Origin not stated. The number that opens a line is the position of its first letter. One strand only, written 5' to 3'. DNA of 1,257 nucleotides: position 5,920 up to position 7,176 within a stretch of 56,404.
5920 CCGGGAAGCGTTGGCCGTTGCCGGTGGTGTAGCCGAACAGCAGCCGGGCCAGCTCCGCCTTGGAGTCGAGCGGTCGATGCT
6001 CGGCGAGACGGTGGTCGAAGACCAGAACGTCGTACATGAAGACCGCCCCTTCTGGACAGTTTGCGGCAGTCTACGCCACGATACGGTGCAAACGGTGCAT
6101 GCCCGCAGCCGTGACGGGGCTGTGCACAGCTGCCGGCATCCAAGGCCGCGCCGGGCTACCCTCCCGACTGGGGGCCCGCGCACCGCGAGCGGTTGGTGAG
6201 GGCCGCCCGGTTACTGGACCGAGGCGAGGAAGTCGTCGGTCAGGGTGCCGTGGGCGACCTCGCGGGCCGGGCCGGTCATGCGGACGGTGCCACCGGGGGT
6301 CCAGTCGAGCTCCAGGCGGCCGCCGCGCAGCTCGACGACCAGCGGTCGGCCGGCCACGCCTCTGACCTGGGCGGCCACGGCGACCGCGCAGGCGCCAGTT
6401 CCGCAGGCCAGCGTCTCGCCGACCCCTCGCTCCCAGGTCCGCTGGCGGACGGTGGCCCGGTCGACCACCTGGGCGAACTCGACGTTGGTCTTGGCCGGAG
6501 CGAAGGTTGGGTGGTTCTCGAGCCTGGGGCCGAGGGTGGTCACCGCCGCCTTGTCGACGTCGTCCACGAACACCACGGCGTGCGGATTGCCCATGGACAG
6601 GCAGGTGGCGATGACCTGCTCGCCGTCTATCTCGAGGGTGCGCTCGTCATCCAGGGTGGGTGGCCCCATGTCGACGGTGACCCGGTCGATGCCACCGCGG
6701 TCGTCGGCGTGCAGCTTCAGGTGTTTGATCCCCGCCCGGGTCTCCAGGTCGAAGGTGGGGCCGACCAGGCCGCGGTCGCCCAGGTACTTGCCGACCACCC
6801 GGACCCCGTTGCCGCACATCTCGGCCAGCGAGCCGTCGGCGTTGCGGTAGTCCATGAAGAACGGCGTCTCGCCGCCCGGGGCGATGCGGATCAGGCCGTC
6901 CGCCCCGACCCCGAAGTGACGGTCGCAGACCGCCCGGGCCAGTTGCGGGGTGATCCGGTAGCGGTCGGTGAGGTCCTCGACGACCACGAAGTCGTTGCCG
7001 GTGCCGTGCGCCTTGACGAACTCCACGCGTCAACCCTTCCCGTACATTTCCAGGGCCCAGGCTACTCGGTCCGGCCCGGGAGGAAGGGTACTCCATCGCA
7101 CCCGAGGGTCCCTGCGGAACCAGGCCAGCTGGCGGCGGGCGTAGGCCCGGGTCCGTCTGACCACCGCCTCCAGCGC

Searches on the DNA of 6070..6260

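Call 27: search_rna_families(source=window, start=6070, end=6260, threshold=evalue, max_evalue=10)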
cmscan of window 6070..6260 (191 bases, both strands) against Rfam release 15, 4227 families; matches with E-value up to 10: 3.
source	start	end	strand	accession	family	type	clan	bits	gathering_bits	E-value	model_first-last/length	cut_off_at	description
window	6204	6230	+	RF01322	CRISPR-DR9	Gene; CRISPR;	-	14.2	45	1.6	5-30/37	no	CRISPR RNA direct repeat element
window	6115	6165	-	RF02040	HOTTIP_1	Gene; lncRNA;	-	10.1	50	5.7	1-57/57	no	HOXA transcript at the distal tip, conserved region 1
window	6238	6260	-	RF01134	sR30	Gene; snRNA; snoRNA; CD-box;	-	9.3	38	3.9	39-57/57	5'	Small nucleolar RNA sR30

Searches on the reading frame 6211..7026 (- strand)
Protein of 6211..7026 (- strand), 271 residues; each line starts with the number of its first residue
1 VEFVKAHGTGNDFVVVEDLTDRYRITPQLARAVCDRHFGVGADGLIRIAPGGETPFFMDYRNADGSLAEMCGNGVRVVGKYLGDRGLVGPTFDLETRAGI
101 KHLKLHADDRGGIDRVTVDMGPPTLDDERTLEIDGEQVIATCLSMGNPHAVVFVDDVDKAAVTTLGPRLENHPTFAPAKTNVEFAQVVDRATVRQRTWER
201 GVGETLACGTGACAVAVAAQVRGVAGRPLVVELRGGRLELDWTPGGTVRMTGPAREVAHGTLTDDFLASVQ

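Call 32: search_protein_families(library=pfam, proteins=[window:6211-7026:-], max_evalue=0.001)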
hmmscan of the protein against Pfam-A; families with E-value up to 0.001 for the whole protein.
window:6211-7026:- (271 aa): 1 family
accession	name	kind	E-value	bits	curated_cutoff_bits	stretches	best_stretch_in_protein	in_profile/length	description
PF01678.24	DAP_epimerase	-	7.4e-63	210.5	34.7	2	142-255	2-119/121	Diaminopimelate epimerase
